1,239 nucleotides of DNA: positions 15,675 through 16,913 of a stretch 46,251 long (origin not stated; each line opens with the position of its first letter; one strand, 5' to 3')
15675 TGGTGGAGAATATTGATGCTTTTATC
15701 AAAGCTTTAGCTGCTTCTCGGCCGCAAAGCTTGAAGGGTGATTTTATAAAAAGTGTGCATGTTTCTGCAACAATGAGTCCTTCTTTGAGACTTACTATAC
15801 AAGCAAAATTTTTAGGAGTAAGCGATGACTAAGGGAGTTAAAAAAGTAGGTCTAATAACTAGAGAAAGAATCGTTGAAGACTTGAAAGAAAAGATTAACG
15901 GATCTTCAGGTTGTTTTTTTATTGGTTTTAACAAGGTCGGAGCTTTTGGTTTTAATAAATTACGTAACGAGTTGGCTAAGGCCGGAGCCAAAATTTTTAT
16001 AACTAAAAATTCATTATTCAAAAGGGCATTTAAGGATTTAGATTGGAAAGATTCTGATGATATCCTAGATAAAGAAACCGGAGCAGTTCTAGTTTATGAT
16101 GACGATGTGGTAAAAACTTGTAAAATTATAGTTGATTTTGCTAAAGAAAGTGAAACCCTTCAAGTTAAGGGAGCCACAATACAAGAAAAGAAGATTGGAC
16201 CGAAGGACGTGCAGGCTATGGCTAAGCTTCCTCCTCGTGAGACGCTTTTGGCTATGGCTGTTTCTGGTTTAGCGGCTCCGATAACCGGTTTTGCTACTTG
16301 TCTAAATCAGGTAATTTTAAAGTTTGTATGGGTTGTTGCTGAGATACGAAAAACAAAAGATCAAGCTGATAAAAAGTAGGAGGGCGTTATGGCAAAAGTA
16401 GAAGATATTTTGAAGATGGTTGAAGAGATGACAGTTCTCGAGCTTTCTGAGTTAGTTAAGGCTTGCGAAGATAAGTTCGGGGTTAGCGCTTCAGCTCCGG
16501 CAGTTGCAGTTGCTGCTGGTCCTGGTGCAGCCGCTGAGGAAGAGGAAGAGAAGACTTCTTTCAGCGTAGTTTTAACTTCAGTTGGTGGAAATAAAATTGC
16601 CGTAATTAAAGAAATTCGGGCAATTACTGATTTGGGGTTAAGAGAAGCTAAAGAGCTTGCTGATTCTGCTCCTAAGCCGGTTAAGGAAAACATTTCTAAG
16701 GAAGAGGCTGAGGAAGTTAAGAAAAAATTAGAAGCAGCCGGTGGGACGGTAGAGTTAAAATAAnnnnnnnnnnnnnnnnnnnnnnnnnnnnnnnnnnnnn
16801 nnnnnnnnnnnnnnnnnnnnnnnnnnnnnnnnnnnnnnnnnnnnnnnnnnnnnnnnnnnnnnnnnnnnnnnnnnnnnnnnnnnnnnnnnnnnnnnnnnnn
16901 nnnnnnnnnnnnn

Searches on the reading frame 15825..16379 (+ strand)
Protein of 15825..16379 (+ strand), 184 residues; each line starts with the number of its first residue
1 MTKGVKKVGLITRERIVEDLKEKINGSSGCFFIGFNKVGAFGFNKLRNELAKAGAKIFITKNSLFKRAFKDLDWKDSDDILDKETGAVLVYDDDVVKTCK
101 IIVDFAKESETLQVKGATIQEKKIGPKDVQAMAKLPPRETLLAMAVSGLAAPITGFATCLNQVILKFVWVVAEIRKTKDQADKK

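Call 13: search_protein_families(library=ncbifam, proteins=[window:15825-16379:+])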
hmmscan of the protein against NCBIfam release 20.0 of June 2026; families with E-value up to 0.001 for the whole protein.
window:15825-16379:+ (184 aa): 4 families
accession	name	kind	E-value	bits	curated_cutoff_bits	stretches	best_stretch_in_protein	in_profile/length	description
NF000955.1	PRK00099.1-1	equivalog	7.2e-35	120.3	85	1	14-178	4-167/168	50S ribosomal protein L10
NF003099.0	PRK04019.2-2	equivalog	1.6e-05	24.2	341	1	13-104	15-108/293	50S ribosomal protein L10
NF003095.0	PRK04019.1-1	equivalog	4e-05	22.8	381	1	13-82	17-84/339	50S ribosomal protein L10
NF003098.0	PRK04019.1-5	equivalog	6.5e-05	22.3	331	1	15-104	14-103/336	50S ribosomal protein L10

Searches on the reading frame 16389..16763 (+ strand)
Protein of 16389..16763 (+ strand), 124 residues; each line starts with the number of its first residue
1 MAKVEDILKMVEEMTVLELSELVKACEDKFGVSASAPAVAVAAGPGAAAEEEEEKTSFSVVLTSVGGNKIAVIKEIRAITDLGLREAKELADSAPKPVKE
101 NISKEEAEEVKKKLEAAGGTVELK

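Call 12: find_encoding_contigs(protein=window:16389-16763:+, flank=10000, max_places=10)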
Protein window:16389-16763:+ (124 aa): 2 contigs read that carry it; 2 places shown.
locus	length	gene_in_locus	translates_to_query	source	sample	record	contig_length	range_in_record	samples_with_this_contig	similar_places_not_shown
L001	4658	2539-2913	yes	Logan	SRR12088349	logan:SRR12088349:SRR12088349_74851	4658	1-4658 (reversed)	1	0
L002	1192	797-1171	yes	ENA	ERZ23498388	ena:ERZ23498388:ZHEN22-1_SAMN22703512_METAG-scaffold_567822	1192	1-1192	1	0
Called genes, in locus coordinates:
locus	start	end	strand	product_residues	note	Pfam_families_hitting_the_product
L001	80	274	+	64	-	PF00584:SecE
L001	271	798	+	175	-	PF02357:NusG, PF00467:KOW (weak)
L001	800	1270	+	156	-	PF03946:Ribosomal_L11_N, PF00298:Ribosomal_L11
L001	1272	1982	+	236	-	PF00687:Ribosomal_L1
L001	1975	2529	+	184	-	PF00466:Ribosomal_L10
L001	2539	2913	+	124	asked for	PF16320:Ribosomal_L12_N, PF00542:Ribosomal_L12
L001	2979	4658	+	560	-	?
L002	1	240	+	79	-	?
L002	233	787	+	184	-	PF00466:Ribosomal_L10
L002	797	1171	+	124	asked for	PF16320:Ribosomal_L12_N, PF00542:Ribosomal_L12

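Call 13: search_protein_families(library=ncbifam, proteins=[window:16389-16763:+])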
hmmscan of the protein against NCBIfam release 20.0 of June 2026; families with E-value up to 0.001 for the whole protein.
window:16389-16763:+ (124 aa): 1 family
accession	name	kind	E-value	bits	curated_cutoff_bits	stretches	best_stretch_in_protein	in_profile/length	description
TIGR00855.1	L12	equivalog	9.4e-44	148.8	84.4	1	1-124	1-125/125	50S ribosomal protein L7/L12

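Call 20: find_related_loci(query=window:16389-16763:+, collection=metagenome_contigs, flank=3000)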
Query window:16389-16763:+ (124 aa) in metagenome_contigs; peptide patterns used: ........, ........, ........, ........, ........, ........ (x = any residue, [..] = any of these).
600 stretches matched a pattern (row limit reached: there are more); 336 encode a relative of the query (tblastn E <= 1e-3); the best 80 are kept; 80 distinct loci.
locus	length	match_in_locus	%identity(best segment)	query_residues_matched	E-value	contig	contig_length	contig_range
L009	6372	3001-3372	80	1-124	6e-56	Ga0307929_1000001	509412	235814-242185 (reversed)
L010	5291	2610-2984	74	1-124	2e-53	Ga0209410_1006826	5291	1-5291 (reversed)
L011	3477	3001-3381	69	1-124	2e-51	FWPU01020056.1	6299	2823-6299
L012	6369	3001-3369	67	2-124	3e-44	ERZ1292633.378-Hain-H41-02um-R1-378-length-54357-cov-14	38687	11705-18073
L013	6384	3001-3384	64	3-124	4e-44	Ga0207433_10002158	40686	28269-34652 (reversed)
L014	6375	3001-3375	78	1-124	5e-42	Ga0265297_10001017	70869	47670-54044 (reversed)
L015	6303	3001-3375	63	3-124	5e-42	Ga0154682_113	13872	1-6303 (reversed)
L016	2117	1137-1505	66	2-124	9e-42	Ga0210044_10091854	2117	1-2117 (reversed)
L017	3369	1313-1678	73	1-124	1e-41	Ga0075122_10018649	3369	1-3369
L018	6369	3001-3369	66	2-124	3e-41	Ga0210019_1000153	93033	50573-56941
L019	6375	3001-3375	62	2-124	4e-40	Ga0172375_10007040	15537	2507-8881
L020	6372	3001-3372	63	2-124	4e-40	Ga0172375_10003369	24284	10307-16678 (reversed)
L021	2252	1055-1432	74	1-124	3e-40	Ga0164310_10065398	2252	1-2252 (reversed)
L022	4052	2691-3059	63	3-124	2e-39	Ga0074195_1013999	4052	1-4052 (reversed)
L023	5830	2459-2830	62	3-124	2e-38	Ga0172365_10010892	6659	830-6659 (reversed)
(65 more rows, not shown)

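Call 22: find_homologous_proteins(query=window:16389-16763:+, max_evalue=1e-30)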
Query window:16389-16763:+ (124 aa): 4969 proteins with E <= 1e-30 among 8000 candidates; the best 120 are listed.
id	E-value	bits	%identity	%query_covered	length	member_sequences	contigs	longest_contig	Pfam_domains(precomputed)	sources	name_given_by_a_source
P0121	1.5e-64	233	100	100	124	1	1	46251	PF16320.11,PF00542.25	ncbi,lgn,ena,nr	ncbi:MAG: 50S ribosomal protein L7/L12 [Candidatus Omnitrophica bacterium]|nr:50S ribosomal protein 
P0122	2.4e-63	229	97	100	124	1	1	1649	PF16320.11,PF00542.25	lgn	-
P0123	2.6e-61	223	94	100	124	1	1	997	PF16320.11,PF00542.25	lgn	-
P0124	9.7e-60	218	92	100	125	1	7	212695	PF16320.11,PF00542.25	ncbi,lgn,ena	-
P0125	2.8e-59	216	93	100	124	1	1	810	PF16320.11,PF00542.25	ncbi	-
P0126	2.9e-59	216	91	100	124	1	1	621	PF16320.11,PF00542.25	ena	-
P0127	7.4e-58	212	88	100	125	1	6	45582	PF16320.11,PF00542.25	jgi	-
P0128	3.1e-57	210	86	100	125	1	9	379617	PF16320.11,PF00542.25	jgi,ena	-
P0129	1.3e-54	201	85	100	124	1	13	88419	PF16320.11,PF00542.25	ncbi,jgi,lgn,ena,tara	tara:strand:+ start:1904 stop:2278 length:375 start_codon:yes stop_codon:yes gene_type:complete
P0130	1.8e-54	201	84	100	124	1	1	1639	PF16320.11,PF00542.25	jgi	jgi:large subunit ribosomal protein L7/L12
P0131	3.6e-54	200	84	100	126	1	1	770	PF16320.11,PF00542.25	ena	-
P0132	3.9e-54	200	85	100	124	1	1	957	PF16320.11,PF00542.25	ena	-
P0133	4.2e-54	200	84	100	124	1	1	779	PF16320.11,PF00542.25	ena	-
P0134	5.0e-54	199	83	100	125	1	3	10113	PF16320.11,PF00542.25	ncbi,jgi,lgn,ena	-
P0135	6.3e-54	199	84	100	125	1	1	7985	PF16320.11,PF00542.25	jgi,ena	-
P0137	1.7e-53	198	85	100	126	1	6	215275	PF16320.11,PF00542.25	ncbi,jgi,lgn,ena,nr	ncbi:MAG: 50S ribosomal protein L7/L12 [Candidatus Omnitrophica bacterium]|nr:50S ribosomal protein 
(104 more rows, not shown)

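Call 23: find_encoding_contigs(protein=P0122, flank=2000, max_places=3)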
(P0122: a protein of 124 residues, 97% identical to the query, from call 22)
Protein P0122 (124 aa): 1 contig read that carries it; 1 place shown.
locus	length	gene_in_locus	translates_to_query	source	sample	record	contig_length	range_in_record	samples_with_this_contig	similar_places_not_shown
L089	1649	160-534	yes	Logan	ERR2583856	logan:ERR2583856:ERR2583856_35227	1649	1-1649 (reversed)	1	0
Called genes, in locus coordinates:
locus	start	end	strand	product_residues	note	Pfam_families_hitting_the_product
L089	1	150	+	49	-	?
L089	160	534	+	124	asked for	PF16320:Ribosomal_L12_N, PF00542:Ribosomal_L12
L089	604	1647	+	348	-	?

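Call 24: find_encoding_contigs(protein=P0124, flank=2000, max_places=3)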
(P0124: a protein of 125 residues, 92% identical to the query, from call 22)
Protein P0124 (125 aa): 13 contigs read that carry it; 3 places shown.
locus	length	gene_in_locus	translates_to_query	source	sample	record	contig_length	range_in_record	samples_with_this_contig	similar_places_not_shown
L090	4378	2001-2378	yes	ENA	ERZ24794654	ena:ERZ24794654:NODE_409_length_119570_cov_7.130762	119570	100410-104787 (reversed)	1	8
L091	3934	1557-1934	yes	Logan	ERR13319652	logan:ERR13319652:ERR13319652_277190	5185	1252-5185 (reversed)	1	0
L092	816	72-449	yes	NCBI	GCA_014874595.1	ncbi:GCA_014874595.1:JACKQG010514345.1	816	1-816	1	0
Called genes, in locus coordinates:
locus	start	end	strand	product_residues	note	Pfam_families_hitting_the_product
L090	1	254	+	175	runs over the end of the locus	PF02357:NusG, PF00467:KOW (weak)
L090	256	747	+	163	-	PF03946:Ribosomal_L11_N, PF00298:Ribosomal_L11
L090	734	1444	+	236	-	PF00687:Ribosomal_L1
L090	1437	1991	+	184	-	PF00466:Ribosomal_L10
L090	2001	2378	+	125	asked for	PF16320:Ribosomal_L12_N, PF00542:Ribosomal_L12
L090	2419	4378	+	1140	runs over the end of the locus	PF04563:RNA_pol_Rpb2_1, PF04561:RNA_pol_Rpb2_2, PF04565:RNA_pol_Rpb2_3, PF10385:RNA_pol_Rpb2_45, PF00562:RNA_pol_Rpb2_6, PF04560:RNA_pol_Rpb2_7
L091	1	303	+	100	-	?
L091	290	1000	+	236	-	PF00687:Ribosomal_L1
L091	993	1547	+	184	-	PF00466:Ribosomal_L10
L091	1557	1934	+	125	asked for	PF16320:Ribosomal_L12_N, PF00542:Ribosomal_L12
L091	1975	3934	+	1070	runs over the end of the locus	?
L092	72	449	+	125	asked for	PF16320:Ribosomal_L12_N, PF00542:Ribosomal_L12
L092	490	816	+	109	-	?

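Call 25: find_encoding_contigs(protein=P0137, flank=2000, max_places=3)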
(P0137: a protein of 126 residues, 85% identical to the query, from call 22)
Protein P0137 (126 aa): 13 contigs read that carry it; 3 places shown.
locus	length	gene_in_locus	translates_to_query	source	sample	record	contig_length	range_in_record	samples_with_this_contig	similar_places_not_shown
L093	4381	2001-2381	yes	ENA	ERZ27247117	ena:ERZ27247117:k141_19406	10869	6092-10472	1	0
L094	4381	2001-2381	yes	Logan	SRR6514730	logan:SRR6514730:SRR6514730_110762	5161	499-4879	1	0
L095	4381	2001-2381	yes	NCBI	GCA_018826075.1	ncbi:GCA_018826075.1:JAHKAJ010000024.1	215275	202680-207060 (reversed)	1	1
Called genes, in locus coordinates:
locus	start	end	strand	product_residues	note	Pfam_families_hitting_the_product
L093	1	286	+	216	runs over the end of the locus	PF02357:NusG, PF00467:KOW (weak)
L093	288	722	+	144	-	PF03946:Ribosomal_L11_N, PF00298:Ribosomal_L11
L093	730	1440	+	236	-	PF00687:Ribosomal_L1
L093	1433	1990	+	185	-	PF00466:Ribosomal_L10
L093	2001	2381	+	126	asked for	PF16320:Ribosomal_L12_N, PF00542:Ribosomal_L12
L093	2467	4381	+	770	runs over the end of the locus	?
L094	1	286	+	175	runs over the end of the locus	PF02357:NusG, PF00467:KOW (weak)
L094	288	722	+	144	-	PF03946:Ribosomal_L11_N, PF00298:Ribosomal_L11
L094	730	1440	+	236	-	PF00687:Ribosomal_L1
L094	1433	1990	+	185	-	PF00466:Ribosomal_L10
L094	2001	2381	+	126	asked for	PF16320:Ribosomal_L12_N, PF00542:Ribosomal_L12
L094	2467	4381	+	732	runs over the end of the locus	?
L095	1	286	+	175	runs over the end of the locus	PF02357:NusG, PF00467:KOW (weak)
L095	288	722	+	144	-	PF03946:Ribosomal_L11_N, PF00298:Ribosomal_L11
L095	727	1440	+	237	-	PF00687:Ribosomal_L1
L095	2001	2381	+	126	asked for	PF16320:Ribosomal_L12_N, PF00542:Ribosomal_L12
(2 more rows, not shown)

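Call 43: find_encoding_contigs(protein=P0123, flank=1500, max_places=4)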
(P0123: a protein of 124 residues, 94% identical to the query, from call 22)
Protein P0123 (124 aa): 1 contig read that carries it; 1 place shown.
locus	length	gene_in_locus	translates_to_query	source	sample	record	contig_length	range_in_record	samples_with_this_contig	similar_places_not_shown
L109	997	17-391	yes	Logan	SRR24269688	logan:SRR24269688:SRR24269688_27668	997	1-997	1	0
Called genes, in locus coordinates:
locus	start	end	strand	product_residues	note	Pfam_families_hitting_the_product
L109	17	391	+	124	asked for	PF16320:Ribosomal_L12_N, PF00542:Ribosomal_L12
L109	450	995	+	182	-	?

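Call 44: find_encoding_contigs(protein=P0127, flank=1500, max_places=6)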
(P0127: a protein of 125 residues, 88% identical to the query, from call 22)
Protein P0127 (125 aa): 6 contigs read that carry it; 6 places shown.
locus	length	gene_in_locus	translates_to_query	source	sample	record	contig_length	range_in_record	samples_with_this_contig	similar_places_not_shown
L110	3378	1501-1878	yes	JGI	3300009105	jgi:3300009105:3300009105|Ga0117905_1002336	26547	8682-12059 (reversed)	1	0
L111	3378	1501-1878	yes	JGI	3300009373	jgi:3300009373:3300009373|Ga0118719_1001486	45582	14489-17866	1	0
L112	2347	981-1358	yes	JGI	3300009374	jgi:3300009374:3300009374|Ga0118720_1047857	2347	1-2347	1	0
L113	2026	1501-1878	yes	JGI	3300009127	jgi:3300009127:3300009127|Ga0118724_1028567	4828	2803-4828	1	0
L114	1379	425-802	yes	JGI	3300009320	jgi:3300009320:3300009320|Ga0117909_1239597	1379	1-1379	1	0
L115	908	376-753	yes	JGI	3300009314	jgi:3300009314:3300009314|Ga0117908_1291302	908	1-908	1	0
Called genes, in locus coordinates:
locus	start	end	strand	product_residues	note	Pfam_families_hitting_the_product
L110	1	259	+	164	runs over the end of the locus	PF03946:Ribosomal_L11_N, PF00298:Ribosomal_L11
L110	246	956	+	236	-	PF00687:Ribosomal_L1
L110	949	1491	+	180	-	PF00466:Ribosomal_L10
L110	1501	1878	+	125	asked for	PF16320:Ribosomal_L12_N, PF00542:Ribosomal_L12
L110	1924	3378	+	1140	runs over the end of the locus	PF04563:RNA_pol_Rpb2_1, PF04561:RNA_pol_Rpb2_2, PF04565:RNA_pol_Rpb2_3, PF10385:RNA_pol_Rpb2_45, PF00562:RNA_pol_Rpb2_6, PF04560:RNA_pol_Rpb2_7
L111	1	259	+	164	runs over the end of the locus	PF03946:Ribosomal_L11_N, PF00298:Ribosomal_L11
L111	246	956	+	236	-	PF00687:Ribosomal_L1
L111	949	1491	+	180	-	PF00466:Ribosomal_L10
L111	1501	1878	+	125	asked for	PF16320:Ribosomal_L12_N, PF00542:Ribosomal_L12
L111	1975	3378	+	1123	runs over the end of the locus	PF04563:RNA_pol_Rpb2_1, PF04561:RNA_pol_Rpb2_2, PF04565:RNA_pol_Rpb2_3, PF10385:RNA_pol_Rpb2_45, PF00562:RNA_pol_Rpb2_6, PF04560:RNA_pol_Rpb2_7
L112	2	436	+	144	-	?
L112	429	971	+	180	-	PF00466:Ribosomal_L10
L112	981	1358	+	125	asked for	PF16320:Ribosomal_L12_N, PF00542:Ribosomal_L12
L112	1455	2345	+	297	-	?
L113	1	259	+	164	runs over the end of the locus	PF03946:Ribosomal_L11_N, PF00298:Ribosomal_L11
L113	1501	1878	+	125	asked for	PF16320:Ribosomal_L12_N, PF00542:Ribosomal_L12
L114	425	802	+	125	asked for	PF16320:Ribosomal_L12_N, PF00542:Ribosomal_L12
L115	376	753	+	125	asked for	PF16320:Ribosomal_L12_N, PF00542:Ribosomal_L12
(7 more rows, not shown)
